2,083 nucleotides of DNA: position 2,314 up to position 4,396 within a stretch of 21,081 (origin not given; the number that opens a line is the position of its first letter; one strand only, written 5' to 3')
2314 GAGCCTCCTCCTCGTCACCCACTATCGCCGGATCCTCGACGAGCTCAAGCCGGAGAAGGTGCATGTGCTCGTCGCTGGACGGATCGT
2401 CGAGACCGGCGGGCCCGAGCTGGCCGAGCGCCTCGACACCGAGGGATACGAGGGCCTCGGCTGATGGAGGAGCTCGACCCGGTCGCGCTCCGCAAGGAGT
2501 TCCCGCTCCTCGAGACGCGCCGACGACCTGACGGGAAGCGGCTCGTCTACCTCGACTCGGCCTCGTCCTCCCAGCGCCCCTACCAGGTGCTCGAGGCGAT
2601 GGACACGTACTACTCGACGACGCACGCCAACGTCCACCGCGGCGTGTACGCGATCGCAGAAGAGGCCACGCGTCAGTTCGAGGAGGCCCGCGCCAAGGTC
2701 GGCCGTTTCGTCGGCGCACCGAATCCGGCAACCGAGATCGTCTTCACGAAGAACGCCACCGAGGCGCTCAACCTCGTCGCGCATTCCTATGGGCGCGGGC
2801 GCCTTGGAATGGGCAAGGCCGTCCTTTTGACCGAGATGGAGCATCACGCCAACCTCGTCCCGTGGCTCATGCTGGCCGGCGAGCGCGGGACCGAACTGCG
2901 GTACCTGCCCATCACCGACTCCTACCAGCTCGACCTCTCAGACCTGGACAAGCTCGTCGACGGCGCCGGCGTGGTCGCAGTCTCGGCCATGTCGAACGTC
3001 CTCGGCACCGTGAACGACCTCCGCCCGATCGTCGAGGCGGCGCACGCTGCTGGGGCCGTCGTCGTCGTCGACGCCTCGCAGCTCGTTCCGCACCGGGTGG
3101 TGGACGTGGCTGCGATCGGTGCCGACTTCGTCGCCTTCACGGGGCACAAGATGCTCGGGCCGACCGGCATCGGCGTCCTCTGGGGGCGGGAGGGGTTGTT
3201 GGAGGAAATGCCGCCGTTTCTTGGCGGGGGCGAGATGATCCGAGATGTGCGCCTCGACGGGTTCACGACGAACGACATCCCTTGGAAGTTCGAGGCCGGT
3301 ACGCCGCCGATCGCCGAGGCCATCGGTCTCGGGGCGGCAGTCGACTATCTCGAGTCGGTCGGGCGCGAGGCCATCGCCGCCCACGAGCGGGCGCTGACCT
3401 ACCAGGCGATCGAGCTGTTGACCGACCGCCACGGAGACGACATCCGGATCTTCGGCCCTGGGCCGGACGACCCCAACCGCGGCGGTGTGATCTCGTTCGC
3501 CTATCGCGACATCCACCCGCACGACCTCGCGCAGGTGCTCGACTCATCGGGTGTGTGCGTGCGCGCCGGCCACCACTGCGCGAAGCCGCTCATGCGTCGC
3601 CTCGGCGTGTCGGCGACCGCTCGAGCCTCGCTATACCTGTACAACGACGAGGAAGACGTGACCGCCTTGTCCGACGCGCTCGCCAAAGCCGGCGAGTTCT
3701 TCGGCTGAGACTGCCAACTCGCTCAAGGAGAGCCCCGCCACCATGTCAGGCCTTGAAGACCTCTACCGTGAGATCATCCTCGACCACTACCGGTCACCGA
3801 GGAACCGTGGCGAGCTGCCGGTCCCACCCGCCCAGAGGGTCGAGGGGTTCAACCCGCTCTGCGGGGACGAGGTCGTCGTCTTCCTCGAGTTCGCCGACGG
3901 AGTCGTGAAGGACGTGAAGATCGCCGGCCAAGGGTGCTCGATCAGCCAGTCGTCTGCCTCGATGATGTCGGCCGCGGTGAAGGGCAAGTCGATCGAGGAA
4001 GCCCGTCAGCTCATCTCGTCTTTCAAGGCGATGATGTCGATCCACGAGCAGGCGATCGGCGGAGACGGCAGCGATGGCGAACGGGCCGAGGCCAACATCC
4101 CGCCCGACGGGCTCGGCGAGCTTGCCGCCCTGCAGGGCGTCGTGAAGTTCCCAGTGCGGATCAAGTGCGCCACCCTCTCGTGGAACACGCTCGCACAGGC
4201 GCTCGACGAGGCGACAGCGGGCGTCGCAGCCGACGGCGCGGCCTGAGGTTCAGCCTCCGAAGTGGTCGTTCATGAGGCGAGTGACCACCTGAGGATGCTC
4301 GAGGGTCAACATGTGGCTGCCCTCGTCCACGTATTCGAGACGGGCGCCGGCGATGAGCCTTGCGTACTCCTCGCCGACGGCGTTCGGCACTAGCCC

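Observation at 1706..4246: sufC-sufS-sufU operon without sufB/sufD (and without sufR) in cis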

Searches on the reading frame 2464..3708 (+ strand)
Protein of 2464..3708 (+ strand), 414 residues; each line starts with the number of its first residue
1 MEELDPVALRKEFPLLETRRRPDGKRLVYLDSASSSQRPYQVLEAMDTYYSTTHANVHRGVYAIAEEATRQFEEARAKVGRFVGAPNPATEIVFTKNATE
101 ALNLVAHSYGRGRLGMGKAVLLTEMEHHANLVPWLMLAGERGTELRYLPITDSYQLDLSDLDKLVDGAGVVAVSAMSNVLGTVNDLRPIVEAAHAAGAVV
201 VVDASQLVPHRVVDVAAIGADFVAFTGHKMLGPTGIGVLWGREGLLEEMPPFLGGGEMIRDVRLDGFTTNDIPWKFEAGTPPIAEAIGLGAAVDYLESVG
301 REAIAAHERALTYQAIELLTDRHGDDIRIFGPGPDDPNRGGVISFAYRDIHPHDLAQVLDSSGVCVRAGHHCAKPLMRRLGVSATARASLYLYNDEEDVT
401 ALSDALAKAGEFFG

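Call 7: search_protein_families(library=ncbifam, proteins=[window:2464-3708:+])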
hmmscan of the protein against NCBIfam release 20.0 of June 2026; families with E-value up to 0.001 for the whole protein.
window:2464-3708:+ (414 aa): 24 families
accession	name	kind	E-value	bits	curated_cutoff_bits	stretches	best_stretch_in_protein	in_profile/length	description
TIGR01979.1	sufS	subfamily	6.7e-157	522.5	475.1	1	8-414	2-403/403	SufS family cysteine desulfurase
NF041166.1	f2_encap_cargo1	exception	7.4e-133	444.8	800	1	3-408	224-622/623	family 2A encapsulin nanocompartment cargo protein cysteine desulfurase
NF006791.0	PRK09295.1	equivalog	2.5e-120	402.3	661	1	9-408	8-400/406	cysteine desulfurase SufS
NF008126.0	PRK10874.1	equivalog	8.7e-116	387.3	607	1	1-411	1-397/401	cysteine desulfurase CsdA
TIGR03392.1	FeS_syn_CsdA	equivalog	2e-112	376.3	493.6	1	5-412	2-395/398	cysteine desulfurase CsdA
TIGR01976.1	am_tr_V_VC1184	hypoth_equivalog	8.8e-71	239.3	352.35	1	6-406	3-401/401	cysteine desulfurase-like protein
TIGR01977.1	am_tr_V_EF2568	hypoth_equivalog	6.7e-65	219.5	377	1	28-407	1-374/376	cysteine desulfurase family protein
NF040779.1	Sec_lyase_SclA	exception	7.5e-48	163.3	525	1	28-376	1-340/378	selenocysteine lyase SclA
TIGR03402.1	FeS_nifS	equivalog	3.7e-36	124.7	530.75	1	28-374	1-323/379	cysteine desulfurase NifS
TIGR03235.1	DNA_S_dndA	equivalog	2.5e-31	109.3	480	1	29-372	1-324/353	cysteine desulfurase DndA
TIGR04343.1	egtE_PLP_lyase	equivalog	3e-26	92.1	400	1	28-322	15-290/370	ergothioneine biosynthesis PLP-dependent enzyme EgtE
NF010611.0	PRK14012.1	equivalog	7.7e-26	90.9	548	1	27-265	6-244/406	IscS subfamily cysteine desulfurase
TIGR02006.1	IscS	equivalog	8.7e-26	90.8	643.2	1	27-269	4-244/402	IscS subfamily cysteine desulfurase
TIGR03403.1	nifS_epsilon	equivalog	1.4e-22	80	587.7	1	28-263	1-234/382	NifS family cysteine desulfurase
NF002806.0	PRK02948.1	subfamily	2.1e-13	50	304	1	28-239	2-210/381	IscS subfamily cysteine desulfurase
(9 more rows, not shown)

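Call 8: search_protein_families(library=pfam, proteins=[window:2464-3708:+])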
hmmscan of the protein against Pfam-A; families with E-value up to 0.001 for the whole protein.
window:2464-3708:+ (414 aa): 2 families
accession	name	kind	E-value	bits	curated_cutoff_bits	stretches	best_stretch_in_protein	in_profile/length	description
PF00266.25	Aminotran_5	-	9.4e-135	449.8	21.5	1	28-402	1-371/371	Aminotransferase class-V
PF01053.26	Cys_Met_Meta_PP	-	0.00077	18.6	27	0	169-231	139-200/381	Cys/Met metabolism PLP-dependent enzyme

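Call 64: search_solved_structures(query=window:2464-3705:+, max_evalue=1e-60, show_alignments=1)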
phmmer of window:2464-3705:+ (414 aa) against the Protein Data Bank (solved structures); distinct sequences matched with E-value up to 1e-60: 42.
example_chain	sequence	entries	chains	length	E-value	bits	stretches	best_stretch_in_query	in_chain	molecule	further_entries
8d8s_A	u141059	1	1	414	4.4e-121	408.1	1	9-413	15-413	Cysteine desulfurase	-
5xt5_A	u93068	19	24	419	1.7e-120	406.1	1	7-413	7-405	Cysteine desulfurase SufS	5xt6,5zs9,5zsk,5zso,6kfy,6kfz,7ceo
5j8q_A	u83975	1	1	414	2.3e-120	405.8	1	8-413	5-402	Cysteine desulfurase SufS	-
7e6d_A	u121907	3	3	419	1.2e-119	403.4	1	7-413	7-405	Cysteine desulfurase SufS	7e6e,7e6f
7e6a_A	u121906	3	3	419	3.3e-119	401.9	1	7-413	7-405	Cysteine desulfurase SufS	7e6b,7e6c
7cer_A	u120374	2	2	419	4.3e-119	401.6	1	7-413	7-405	Cysteine desulfurase SufS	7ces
7ceq_A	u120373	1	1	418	5.1e-119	401.3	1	8-413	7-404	Cysteine desulfurase SufS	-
4w91_A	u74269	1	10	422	5.5e-119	401.2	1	5-414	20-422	Aminotransferase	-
4q75_A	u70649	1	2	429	1.9e-112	379.7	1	9-413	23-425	Cysteine desulfurase 2, chloroplastic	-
9ddd_A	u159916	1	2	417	4.3e-111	375.2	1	3-414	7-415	Probable cysteine desulfurase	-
8odq_B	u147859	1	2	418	4.4e-111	375.2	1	3-414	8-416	Cysteine desulfurase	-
4q76_A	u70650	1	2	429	4.7e-111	375.1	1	9-413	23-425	Cysteine desulfurase 2, chloroplastic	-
1t3i_A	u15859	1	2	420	6.4e-110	371.3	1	8-413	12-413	Probable cysteine desulfurase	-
6wci_A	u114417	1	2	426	6.1e-109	368.1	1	9-413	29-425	Cysteine desulfurase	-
8kg1_A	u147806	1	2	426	5.3e-103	348.6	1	4-410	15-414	cysteine desulfurase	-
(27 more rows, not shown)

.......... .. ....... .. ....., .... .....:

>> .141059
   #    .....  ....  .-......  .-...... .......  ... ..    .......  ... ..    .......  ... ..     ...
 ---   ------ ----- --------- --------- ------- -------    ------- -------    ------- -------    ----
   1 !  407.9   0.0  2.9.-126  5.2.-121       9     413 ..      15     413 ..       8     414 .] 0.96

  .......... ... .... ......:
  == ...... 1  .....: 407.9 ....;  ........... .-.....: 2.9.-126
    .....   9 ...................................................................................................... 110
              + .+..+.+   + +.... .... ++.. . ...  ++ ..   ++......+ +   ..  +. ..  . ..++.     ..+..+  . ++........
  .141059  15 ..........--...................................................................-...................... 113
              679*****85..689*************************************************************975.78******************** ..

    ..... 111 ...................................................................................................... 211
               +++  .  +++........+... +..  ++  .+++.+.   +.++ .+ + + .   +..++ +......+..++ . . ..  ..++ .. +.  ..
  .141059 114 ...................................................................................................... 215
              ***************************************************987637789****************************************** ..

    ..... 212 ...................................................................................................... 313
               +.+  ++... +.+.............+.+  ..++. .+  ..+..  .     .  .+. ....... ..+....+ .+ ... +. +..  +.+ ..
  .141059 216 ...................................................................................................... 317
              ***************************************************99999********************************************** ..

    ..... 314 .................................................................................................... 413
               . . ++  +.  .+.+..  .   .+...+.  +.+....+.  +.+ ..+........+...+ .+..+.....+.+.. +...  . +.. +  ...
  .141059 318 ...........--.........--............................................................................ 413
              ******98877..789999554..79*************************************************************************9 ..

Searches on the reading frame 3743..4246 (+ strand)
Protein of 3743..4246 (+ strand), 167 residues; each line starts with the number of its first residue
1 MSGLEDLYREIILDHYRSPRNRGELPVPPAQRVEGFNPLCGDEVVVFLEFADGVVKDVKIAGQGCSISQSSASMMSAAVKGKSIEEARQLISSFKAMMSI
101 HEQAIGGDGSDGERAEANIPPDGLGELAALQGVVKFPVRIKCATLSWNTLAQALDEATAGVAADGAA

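Call 7: search_protein_families(library=ncbifam, proteins=[window:3743-4246:+])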
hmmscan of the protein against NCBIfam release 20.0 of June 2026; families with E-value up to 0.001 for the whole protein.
window:3743-4246:+ (167 aa): 3 families
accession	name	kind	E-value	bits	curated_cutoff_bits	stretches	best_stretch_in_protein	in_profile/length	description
TIGR01994.1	SUF_scaf_2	equivalog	4.5e-42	143.3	92.5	1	4-154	1-136/137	Fe-S cluster assembly sulfur transfer protein SufU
TIGR03419.1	NifU_clost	equivalog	2.5e-17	63.4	187.9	1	8-91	1-83/121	Fe-S cluster assembly scaffold protein NifU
TIGR01999.1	iscU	equivalog_domain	2.4e-12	47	192.4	1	8-90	1-86/124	Fe-S cluster assembly scaffold IscU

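Call 8: search_protein_families(library=pfam, proteins=[window:3743-4246:+])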
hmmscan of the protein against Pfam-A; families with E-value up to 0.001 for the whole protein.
window:3743-4246:+ (167 aa): 1 family
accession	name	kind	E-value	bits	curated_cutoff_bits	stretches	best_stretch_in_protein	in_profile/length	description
PF01592.21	NifU_N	-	1.4e-19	71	22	1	8-142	2-126/127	NifU-like N terminal domain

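Call 63: search_solved_structures(query=window:3743-4243:+, max_evalue=1e-10, show_alignments=2)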
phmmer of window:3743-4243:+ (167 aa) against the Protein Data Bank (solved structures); distinct sequences matched with E-value up to 1e-10: 11.
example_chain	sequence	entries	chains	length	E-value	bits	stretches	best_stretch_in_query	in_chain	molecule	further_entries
2qq4_A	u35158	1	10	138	9.6e-37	129.7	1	1-154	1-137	Iron-sulfur cluster biosynthesis protein IscU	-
1xjs_A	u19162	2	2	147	5.2e-32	114.4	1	3-154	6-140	NifU-like protein | SufU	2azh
5xt5_D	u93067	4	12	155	5.6e-32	114.3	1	3-155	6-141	Zinc-dependent sulfurtransferase SufU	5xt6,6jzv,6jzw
1su0_B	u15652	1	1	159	7.9e-26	94.3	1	2-157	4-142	NifU like protein IscU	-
9dcl_A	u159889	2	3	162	6.5e-25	91.3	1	4-158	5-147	Possible nitrogen fixation related protein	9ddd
8odq_A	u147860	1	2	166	7.1e-25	91.2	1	4-158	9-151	Nitrogen fixation protein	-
6a6f_A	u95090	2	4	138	9.4e-16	61.5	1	6-154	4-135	Iron-sulfur cluster assembly scaffold protein NifU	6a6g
4eb5_C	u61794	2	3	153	7e-12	49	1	7-91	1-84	NifU protein (NifU-1)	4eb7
7c8n_A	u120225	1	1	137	8e-12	48.8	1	8-91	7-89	Nitrogen-fixing NifU domain protein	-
7cnv_A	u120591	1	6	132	8.2e-12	48.7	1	8-91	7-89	Nitrogen-fixing NifU domain protein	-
7c8m_A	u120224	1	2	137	8.5e-12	48.7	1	8-91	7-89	Nitrogen-fixing NifU domain protein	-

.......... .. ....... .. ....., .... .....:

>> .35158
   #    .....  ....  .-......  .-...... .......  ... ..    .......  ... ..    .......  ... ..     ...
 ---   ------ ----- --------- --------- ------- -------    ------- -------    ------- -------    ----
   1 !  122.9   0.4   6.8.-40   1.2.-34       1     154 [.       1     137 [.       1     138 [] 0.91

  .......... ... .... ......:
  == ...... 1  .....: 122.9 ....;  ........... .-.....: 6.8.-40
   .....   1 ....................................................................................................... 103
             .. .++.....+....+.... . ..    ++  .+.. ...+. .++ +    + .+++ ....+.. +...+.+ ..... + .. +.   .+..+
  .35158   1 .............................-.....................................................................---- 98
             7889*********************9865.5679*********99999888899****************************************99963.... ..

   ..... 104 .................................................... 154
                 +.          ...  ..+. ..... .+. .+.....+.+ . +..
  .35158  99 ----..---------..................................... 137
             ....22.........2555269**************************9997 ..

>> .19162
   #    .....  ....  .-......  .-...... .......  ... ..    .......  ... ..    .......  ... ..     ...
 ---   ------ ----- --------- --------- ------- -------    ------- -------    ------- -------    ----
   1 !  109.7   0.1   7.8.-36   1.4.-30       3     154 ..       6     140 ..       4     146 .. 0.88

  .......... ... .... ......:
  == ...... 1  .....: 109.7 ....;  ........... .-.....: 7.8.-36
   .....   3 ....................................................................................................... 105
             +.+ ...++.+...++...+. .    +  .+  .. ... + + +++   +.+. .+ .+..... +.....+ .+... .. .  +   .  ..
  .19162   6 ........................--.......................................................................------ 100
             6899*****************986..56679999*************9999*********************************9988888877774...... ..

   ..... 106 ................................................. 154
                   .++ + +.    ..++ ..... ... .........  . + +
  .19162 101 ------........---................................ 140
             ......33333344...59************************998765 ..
